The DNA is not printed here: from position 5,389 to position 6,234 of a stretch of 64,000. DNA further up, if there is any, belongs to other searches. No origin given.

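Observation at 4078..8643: Candidate uncharacterised module: GHKL-ATPase/HExxH fusion, small conserved protein and GIY-YIG-like protein, converging on RecD2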

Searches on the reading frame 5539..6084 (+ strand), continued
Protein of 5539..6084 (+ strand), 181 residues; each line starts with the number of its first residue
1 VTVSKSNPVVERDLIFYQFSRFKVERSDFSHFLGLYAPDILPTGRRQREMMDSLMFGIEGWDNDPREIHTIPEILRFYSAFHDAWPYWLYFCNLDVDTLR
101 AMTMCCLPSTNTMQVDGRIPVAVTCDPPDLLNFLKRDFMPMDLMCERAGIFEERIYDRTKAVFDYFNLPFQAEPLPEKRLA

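Call 59: search_solved_structures(query=A4, max_evalue=10, show_alignments=2)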
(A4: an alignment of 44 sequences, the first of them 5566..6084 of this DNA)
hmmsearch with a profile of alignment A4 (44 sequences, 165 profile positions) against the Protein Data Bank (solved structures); distinct sequences matched with E-value up to 10: 4.
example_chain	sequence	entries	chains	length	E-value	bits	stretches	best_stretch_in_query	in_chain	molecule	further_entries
7on8_A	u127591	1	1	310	0.0032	20.4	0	41-63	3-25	SAKe6AR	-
8vvn_B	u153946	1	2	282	0.17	14.8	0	30-57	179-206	Chemotaxis protein MotB-related protein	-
1wyt_B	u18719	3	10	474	1.3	11.9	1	61-128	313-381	glycine dehydrogenase subunit 2 (P-protein)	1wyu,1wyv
9f0l_A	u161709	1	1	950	4.8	10.1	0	91-158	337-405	De novo designed Protein K10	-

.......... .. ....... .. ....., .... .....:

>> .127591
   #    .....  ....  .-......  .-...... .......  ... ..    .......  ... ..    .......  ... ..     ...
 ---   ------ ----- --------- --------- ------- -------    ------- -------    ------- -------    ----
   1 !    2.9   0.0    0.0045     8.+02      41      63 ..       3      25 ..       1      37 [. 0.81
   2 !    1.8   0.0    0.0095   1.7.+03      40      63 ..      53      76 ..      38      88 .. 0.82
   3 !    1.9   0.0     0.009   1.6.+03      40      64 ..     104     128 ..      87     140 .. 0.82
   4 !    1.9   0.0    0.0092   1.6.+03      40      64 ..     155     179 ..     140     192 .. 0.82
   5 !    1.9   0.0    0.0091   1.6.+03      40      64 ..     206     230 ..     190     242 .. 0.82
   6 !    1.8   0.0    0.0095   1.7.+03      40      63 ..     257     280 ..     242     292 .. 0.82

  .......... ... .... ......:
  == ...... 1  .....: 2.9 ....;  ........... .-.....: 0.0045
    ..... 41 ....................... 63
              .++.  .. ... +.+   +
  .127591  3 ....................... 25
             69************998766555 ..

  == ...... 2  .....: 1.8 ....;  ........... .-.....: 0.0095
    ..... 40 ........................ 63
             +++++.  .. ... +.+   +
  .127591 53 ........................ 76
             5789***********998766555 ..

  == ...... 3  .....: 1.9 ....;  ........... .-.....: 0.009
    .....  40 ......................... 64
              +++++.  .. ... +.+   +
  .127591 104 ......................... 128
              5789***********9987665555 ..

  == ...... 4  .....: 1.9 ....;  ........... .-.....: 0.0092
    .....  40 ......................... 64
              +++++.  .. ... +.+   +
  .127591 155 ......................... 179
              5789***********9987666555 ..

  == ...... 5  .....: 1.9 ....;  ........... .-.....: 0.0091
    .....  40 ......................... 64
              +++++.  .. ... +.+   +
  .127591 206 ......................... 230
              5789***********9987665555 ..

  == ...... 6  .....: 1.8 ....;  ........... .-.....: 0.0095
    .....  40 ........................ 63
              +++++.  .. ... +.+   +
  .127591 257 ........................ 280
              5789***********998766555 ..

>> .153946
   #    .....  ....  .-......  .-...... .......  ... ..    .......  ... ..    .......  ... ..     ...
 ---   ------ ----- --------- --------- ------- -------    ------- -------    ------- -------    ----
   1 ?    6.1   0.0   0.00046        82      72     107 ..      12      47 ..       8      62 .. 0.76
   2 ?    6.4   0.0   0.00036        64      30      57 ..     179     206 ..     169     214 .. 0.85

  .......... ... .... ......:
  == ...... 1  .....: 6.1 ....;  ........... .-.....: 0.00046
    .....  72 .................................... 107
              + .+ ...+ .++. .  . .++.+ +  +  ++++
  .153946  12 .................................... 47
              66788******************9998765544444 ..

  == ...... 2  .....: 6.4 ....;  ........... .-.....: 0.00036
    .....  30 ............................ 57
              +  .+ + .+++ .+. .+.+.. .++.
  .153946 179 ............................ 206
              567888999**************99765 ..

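Call 62: search_protein_families(library=pfam, proteins=[L148:1104-2009:+, L168:3444-3842:+, L124:3727-4650:+, L116:696-971:+, L162:3202-3810:+], max_evalue=0.05)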
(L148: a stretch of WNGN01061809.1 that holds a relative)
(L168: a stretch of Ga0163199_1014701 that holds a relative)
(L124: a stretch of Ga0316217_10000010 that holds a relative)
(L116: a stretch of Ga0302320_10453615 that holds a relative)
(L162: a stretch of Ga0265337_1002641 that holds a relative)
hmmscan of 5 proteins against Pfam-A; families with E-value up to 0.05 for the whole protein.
L148:1104-2009:+ (301 aa): 2 families
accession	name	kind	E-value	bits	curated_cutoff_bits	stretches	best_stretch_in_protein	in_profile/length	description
PF06685.17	DUF1186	-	1.5e-74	251.1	22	1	3-242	1-246/247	Protein of unknown function (DUF1186)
PF02810.21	SEC-C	-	2.8e-09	37.1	20.4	1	274-292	1-19/19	SEC-C motif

L168:3444-3842:+ (132 aa): 1 family
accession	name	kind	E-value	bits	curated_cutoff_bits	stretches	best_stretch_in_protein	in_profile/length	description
PF01713.27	Smr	-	0.00029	21.4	25.7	1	34-75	9-47/77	Smr domain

L124:3727-4650:+ (307 aa): 0 families

L116:696-971:+ (91 aa): 6 families
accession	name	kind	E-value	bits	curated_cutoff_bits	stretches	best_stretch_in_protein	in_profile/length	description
PF13560.12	HTH_31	-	7.2e-11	42.7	27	1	12-69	2-60/64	Helix-turn-helix domain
PF01381.28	HTH_3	-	6.2e-10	39.4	23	1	16-70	1-55/55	Helix-turn-helix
PF13443.12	HTH_26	-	4.6e-07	30.4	22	1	16-73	2-60/63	Cro/C1-type HTH DNA-binding domain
PF12844.13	HTH_19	-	0.002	18.4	30.2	1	13-47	1-35/64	Helix-turn-helix domain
PF13744.12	HTH_37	-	0.0029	17.8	27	1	10-47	17-54/80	Helix-turn-helix domain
PF15731.11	MqsA_antitoxin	-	0.046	14.3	30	1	13-57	71-115/131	Antitoxin component of bacterial toxin-antitoxin system, MqsA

L162:3202-3810:+ (202 aa): 1 family
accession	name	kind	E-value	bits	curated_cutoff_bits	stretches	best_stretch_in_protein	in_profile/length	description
PF13699.11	eCIS_core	-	0.037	14.6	22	0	96-131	34-74/79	eCIS core domain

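Call 90: find_encoding_contigs(protein=P0121, flank=10000, max_places=2)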
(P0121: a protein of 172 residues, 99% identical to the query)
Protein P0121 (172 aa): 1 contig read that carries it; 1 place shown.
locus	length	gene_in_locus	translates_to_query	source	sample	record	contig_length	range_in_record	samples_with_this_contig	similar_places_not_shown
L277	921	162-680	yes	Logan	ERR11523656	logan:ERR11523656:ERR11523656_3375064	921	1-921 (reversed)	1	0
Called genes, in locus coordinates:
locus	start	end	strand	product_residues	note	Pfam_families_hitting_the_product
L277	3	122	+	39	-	?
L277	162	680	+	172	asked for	-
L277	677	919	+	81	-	?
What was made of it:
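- The same A-B-C order is also seen in a 921-nt contig from another sample (call 90). The left end of any such element lies outside the window and could not be fetched (call 90).
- Tried and rejected: The look-up returned only a 921-nt contig from another sample (call 90).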
